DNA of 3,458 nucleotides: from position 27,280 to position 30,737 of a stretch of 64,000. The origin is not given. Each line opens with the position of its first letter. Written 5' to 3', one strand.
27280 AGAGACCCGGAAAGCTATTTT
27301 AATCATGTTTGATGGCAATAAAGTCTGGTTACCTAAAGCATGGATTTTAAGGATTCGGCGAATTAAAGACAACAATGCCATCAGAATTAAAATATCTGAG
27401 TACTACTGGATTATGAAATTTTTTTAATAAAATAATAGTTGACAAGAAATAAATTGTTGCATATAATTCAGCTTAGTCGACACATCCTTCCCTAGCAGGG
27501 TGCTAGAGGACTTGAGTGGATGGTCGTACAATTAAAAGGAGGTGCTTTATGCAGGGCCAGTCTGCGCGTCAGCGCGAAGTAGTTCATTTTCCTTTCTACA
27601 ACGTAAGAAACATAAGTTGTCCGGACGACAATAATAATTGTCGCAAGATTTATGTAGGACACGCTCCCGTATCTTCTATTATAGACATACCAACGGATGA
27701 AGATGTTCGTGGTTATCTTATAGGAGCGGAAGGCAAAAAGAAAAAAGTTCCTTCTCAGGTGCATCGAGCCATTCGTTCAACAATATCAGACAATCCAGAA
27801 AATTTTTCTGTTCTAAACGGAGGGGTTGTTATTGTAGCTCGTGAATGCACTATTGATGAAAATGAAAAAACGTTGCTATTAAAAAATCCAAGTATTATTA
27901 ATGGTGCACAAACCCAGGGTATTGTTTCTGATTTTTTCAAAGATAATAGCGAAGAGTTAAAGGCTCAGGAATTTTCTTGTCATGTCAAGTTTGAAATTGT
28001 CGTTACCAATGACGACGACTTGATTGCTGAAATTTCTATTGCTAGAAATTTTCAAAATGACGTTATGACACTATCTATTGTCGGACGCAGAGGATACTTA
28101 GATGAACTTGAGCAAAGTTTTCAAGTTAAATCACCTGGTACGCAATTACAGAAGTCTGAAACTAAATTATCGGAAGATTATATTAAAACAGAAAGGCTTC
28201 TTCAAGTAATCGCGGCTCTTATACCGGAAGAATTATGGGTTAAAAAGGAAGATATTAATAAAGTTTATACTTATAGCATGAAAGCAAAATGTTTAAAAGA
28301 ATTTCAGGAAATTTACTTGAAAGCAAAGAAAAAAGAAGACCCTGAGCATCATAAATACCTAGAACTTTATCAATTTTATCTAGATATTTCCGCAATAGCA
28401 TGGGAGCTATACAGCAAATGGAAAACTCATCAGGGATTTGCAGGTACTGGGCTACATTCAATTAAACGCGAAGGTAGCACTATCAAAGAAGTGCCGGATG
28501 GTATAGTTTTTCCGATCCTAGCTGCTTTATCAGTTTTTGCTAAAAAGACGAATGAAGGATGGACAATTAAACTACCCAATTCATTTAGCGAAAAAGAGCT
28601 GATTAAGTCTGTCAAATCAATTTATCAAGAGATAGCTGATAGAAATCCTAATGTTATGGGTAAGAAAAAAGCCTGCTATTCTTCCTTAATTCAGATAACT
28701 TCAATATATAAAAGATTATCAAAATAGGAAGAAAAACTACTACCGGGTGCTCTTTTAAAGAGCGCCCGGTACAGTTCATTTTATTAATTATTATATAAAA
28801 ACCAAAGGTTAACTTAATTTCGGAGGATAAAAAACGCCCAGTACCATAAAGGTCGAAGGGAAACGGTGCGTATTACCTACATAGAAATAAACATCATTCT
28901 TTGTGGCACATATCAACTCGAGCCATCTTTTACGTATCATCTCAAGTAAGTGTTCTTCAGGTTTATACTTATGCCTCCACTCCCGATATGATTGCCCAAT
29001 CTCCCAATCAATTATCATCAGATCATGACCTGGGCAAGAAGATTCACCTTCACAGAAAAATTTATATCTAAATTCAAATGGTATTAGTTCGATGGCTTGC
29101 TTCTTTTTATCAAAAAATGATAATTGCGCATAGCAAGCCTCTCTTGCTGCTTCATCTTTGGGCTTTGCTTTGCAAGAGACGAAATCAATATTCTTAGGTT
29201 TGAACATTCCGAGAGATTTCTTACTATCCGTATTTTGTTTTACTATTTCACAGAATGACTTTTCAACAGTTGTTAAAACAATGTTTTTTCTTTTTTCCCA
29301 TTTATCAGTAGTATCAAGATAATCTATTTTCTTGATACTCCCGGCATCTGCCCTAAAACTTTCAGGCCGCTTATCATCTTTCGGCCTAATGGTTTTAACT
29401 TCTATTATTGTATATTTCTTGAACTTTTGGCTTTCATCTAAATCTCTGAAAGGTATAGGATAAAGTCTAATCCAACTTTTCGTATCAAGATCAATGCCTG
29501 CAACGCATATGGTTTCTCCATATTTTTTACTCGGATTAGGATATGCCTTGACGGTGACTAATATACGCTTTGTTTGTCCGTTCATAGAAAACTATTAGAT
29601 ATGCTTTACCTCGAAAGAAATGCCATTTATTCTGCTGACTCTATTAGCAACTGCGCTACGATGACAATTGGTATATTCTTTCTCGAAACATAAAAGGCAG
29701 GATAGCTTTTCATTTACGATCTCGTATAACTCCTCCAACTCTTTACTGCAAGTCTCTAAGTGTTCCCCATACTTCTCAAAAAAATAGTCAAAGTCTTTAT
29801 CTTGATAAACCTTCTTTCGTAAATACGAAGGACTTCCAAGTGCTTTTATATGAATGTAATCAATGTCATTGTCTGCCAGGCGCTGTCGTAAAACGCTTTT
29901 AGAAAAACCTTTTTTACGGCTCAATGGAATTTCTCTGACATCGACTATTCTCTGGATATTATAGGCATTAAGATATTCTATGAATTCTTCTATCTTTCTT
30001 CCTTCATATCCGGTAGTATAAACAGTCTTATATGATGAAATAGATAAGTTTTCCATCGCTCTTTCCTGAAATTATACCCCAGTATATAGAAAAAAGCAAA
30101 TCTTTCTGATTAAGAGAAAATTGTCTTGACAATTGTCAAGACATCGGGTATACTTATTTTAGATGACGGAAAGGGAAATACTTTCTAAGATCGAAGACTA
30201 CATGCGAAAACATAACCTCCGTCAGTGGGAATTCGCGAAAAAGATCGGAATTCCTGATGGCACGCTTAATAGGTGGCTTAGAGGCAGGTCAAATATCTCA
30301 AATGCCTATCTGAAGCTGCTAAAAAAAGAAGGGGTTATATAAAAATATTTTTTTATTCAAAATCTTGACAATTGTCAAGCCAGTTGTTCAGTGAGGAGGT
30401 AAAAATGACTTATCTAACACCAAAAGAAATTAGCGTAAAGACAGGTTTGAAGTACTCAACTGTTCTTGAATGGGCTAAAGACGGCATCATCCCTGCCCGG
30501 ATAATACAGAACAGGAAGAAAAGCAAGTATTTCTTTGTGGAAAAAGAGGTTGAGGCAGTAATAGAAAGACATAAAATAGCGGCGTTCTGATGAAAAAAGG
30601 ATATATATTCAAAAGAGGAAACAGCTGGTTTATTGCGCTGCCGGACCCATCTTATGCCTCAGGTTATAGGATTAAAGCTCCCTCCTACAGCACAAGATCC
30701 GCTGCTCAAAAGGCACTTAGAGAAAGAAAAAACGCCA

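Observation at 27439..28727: Island cargo gene with textbook consensus promoter and ParB-like/AIPR-like motif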

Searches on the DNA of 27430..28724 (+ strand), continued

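Call 91: search_with_rna_model(model_id=R3, sources=[window, L002, L003, L004, L005, L006, L007, L008, L009, L010, L011, L012, L013, L014, L015, L016, L017, L018, L019, L020, L021, L022, L023, L024, L025, L026, L027, L028, L029, L030, L031, L032, L033, L034, L035, L036, L037, L038, L039, L040, L041, L042, L043, L044, L045, L046, L047, L048, L049, L050, L051, L052, L053, L054, L055, L056, L057, L058, L059, L060, L061, L062, L063, L064, L065, L066, L067, L068, L069, L070, L071, L072, L073, L074, L075, L076, L077, L078, L079, L080, L081], max_evalue=1, make_alignment=true)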
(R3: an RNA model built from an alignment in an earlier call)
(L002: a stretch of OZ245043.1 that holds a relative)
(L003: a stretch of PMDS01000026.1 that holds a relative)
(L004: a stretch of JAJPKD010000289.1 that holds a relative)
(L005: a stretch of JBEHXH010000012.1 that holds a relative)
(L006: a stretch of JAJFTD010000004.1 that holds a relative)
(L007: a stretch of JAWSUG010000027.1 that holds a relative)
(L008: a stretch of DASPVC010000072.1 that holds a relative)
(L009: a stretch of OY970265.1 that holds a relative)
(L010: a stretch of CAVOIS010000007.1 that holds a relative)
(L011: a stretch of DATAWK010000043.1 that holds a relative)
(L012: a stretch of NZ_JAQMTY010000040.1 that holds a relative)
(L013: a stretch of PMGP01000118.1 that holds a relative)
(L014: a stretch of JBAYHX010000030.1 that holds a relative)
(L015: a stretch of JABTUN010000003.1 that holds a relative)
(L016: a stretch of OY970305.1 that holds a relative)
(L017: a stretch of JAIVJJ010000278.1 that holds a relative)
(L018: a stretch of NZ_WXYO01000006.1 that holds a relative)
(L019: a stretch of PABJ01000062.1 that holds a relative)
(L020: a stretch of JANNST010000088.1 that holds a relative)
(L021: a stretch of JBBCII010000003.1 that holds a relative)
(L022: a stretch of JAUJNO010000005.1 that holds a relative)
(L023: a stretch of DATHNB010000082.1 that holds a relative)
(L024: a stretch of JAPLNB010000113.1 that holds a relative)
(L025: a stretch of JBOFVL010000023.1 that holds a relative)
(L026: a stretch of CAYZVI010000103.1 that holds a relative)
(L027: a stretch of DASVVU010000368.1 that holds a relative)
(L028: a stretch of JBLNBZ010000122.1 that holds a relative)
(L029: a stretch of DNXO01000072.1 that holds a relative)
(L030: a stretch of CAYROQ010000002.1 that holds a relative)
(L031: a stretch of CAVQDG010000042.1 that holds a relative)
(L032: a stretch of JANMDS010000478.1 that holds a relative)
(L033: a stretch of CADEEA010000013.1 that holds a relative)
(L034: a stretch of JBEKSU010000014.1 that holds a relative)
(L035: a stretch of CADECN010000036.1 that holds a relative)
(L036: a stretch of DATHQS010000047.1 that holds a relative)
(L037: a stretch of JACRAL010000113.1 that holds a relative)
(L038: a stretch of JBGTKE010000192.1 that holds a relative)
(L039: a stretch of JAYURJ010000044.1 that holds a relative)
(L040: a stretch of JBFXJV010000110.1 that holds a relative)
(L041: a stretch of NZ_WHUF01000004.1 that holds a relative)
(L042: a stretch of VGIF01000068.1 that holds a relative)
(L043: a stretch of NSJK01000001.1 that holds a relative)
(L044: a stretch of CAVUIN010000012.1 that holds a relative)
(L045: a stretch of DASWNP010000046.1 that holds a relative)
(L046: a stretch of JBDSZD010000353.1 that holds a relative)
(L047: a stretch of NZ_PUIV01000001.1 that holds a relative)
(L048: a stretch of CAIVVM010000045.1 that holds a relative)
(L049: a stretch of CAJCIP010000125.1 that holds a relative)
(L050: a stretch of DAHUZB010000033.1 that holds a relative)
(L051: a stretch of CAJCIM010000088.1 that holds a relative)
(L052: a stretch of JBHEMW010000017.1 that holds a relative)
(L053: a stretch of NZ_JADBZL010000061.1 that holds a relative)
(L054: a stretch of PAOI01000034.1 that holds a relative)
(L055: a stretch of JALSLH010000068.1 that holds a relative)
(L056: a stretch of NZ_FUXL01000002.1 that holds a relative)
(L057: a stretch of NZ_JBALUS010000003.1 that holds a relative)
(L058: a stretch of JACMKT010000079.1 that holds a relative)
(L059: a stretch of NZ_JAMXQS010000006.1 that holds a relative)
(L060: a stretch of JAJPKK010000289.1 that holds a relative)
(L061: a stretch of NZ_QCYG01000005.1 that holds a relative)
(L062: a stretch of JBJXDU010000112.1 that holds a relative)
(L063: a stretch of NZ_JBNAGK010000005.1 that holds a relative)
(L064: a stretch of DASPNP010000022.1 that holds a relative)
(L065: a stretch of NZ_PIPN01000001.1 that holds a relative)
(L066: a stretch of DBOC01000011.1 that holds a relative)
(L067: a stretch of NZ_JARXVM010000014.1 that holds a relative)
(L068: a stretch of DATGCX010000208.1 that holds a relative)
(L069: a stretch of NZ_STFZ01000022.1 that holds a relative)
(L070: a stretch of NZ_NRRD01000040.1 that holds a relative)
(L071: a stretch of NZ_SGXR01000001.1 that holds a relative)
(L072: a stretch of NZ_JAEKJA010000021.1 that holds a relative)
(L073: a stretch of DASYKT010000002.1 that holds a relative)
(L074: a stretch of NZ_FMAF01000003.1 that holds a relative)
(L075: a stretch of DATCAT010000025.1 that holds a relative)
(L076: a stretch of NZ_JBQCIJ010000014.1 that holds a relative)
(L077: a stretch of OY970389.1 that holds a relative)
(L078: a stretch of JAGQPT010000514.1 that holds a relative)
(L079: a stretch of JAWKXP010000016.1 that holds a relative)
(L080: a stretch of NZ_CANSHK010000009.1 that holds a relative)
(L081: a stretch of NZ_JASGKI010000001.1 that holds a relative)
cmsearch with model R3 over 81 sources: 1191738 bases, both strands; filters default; matches with E-value up to 1: 22.
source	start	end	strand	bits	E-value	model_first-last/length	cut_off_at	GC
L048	7898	7959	+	75.1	1.7e-17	1-62/62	no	0.56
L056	7879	7940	+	72.9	6.7e-17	1-62/62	no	0.56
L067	7903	7964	+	71.1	2.1e-16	1-62/62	no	0.56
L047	7893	7953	+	71.1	2.2e-16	1-62/62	no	0.57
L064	7898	7959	+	69.8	4.9e-16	1-62/62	no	0.61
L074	7925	7986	+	69.5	6e-16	1-62/62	no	0.55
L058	1921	1982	+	69.4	6.6e-16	1-62/62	no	0.66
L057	7892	7953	+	67.6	2.1e-15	1-62/62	no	0.6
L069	7893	7953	+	67.2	2.7e-15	1-62/62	no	0.59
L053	5039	5102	+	62.9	4.3e-14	1-62/62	no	0.58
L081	7891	7951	+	62.6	5.2e-14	1-62/62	no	0.62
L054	7920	7981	+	61.9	8.3e-14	1-62/62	no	0.55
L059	7919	7980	+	61.3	1.2e-13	1-62/62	no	0.69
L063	7886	7949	+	59.4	4.1e-13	1-62/62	no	0.53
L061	7886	7949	+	55.9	3.9e-12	1-62/62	no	0.58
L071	7912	7973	+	54.8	7.9e-12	1-62/62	no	0.6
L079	7907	7968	+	35.9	1.6e-06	1-62/62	no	0.6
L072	7940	7999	+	35.5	2e-06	1-62/62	no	0.63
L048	11409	11463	+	20.1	0.043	1-62/62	no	0.76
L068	9856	9922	-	18.8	0.098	1-62/62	no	0.7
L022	11704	11748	-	17.7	0.2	1-62/62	no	0.73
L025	270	312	-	16.8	0.38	1-62/62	no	0.72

Alignment A12: 22 matches aligned to the model, 88 columns, each read 5' to 3' on its own strand. Consensus structure (alignment columns), stored with it:
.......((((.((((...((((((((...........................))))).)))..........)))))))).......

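Call 96: search_with_rna_model(model_id=R2, sources=[L082, L083, L084, L085, L086, L087], max_evalue=1)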
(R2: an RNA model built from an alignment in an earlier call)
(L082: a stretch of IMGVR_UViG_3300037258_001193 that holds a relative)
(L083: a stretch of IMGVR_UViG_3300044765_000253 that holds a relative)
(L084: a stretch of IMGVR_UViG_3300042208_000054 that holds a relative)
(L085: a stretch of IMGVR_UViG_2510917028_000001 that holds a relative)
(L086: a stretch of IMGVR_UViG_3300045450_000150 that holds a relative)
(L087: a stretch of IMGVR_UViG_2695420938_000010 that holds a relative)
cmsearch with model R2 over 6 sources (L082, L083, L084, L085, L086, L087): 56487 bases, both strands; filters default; matches with E-value up to 1: 2.
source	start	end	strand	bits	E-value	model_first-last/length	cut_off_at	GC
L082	5908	5967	+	46.1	1.6e-11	1-62/62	no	0.58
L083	208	268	+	31.9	3.6e-07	1-62/62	no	0.66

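Call 97: search_with_rna_model(model_id=R3, sources=[L082, L083, L084, L085, L086, L087], max_evalue=1)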
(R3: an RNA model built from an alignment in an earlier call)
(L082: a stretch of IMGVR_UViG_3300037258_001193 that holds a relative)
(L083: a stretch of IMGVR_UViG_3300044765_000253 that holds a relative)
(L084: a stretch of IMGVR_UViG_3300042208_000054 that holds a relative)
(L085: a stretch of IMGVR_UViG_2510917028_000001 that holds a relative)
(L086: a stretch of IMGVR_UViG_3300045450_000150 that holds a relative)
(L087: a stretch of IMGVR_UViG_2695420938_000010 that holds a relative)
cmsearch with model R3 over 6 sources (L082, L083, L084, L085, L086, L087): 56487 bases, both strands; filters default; matches with E-value up to 1: 4.
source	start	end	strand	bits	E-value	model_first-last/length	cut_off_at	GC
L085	5924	5985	+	56.3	1.4e-13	1-62/62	no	0.52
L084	2867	2926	+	39.1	9.5e-09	1-62/62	no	0.55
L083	207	268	+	17.4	0.012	1-62/62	no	0.65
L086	664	706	+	10.7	0.9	1-62/62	no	0.67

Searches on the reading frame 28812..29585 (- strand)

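Call 12: search_protein_families(library=pfam, proteins=[window:28812-29585:-], max_evalue=0.01)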
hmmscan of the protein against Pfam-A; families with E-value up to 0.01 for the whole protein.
window:28812-29585:- (258 aa): 1 family
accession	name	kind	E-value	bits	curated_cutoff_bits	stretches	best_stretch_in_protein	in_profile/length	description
PF22557.2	DuOB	-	0.0022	18.5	27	1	23-42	12-31/210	Dual OB-containing domain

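Call 93: search_protein_families(library=padloc, proteins=[window:28812-29585:-], max_evalue=0.01)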
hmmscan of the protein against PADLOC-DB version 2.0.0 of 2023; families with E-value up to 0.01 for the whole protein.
window:28812-29585:- (258 aa): 3 families
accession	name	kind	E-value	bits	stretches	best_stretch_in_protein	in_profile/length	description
PDLC04508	PDC-M19B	-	4.2e-67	224.4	1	5-256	3-262/269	-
PDLC04507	PDC-M19B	-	8.3e-38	128.3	1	1-256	1-241/252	-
PDLC04506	PDC-M19B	-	5e-35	119.1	1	6-200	10-236/236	-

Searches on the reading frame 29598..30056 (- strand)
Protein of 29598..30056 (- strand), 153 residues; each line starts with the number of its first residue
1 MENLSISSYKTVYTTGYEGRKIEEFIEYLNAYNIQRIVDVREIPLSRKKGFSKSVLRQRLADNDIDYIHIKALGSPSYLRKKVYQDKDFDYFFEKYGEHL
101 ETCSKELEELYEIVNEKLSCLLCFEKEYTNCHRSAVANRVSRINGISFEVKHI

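Call 12: search_protein_families(library=pfam, proteins=[window:29598-30056:-], max_evalue=0.01)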
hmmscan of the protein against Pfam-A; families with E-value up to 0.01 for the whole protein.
window:29598-30056:- (153 aa): 3 families
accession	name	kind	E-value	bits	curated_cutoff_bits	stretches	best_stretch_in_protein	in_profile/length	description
PF04343.18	DUF488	-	8.9e-30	104.3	22.2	1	21-139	1-120/121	Domain of unknown function DUF488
PF22751.1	DUF488-N3a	-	1.7e-07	32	27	1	68-138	37-112/118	Active DUF488-N3 subclade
PF12726.12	SEN1_N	-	0.0059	15.3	24.7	1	8-95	25-114/747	SEN1 N terminal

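Call 93: search_protein_families(library=padloc, proteins=[window:29598-30056:-], max_evalue=0.01)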
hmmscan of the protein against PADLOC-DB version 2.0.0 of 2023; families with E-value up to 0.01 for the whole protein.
window:29598-30056:- (153 aa): 4 families
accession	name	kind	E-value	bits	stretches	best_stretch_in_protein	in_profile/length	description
PDLC04505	PDC-M19A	-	9.1e-41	138.2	1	7-153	146-294/294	-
PDLC04504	PDC-M19A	-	2.3e-29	100.4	1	8-153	87-234/234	-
PDLC04657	PDC-M45B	-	1.2e-17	62.2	1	10-153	4-143/204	-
PDLC04658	PDC-M45C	-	6.2e-12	43.5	1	11-141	2-133/145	-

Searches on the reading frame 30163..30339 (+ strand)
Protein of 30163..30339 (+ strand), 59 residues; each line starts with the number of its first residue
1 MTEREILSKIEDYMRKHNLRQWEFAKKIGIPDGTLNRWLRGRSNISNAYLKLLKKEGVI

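Call 12: search_protein_families(library=pfam, proteins=[window:30163-30339:+], max_evalue=0.01)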
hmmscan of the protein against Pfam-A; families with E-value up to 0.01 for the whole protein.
window:30163-30339:+ (59 aa): 2 families
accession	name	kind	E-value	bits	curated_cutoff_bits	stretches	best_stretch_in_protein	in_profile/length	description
PF01381.28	HTH_3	-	6.3e-08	33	23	1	10-53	1-44/55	Helix-turn-helix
PF13443.12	HTH_26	-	0.00058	20.5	22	1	9-46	1-39/63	Cro/C1-type HTH DNA-binding domain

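Call 94: search_protein_families(library=phrogs, proteins=[window:30163-30339:+], max_evalue=0.001)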
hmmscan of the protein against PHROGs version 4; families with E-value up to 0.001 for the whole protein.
window:30163-30339:+ (59 aa): 13 families
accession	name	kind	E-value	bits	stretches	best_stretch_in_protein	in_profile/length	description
phrog_8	-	transcription regulation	1.2e-07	32.5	1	8-53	122-204/346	transcriptional regulator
phrog_3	-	transcription regulation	3.2e-07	31.5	1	2-55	85-135/430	transcriptional repressor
phrog_2967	-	transcription regulation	4.3e-07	30.7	1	4-54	9-59/225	transcriptional regulator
phrog_4779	-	transcription regulation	4.1e-06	28.2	1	9-55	6-54/98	transcriptional regulator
phrog_36540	-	unknown function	2.1e-05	25.2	1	12-55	6-49/196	-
phrog_4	-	transcription regulation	2.2e-05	24.6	1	6-48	137-175/400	transcriptional repressor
phrog_4583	-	transcription regulation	2.5e-05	25.2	1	5-50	10-55/81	transcriptional repressor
phrog_296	-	integration and excision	3.8e-05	23.5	1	3-47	225-269/626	DNA transposition protein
phrog_2328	-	transcription regulation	4.7e-05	24.2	1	10-51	20-61/128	transcriptional repressor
phrog_34939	-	unknown function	7.4e-05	23.5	1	8-44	12-48/280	-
phrog_17740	-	unknown function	0.00011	23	1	10-40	8-38/62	-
phrog_1373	-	transcription regulation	0.00021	22.3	1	5-51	63-109/166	transcriptional regulator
phrog_2439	-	transcription regulation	0.0005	20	1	9-55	11-57/367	transcriptional regulator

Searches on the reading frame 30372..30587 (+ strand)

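Call 12: search_protein_families(library=pfam, proteins=[window:30372-30587:+], max_evalue=0.01)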
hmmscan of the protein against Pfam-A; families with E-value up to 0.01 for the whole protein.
window:30372-30587:+ (72 aa): 1 family
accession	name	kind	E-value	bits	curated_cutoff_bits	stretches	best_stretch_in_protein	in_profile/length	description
PF12728.13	HTH_17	-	8e-08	32.9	27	1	14-67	1-50/51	Helix-turn-helix domain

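Call 94: search_protein_families(library=phrogs, proteins=[window:30372-30587:+], max_evalue=0.001)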
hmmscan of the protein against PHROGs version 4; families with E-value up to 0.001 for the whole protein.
window:30372-30587:+ (72 aa): 3 families
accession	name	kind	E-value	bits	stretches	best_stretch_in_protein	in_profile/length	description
phrog_66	-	integration and excision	1.5e-07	32.4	1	7-68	86-144/412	excisionase and transcriptional regulator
phrog_575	-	integration and excision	4.3e-05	24.5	1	10-52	9-51/71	Cox-like excisionase and repressor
phrog_8794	-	transcription regulation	6.4e-05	24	1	11-50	18-56/159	sigma factor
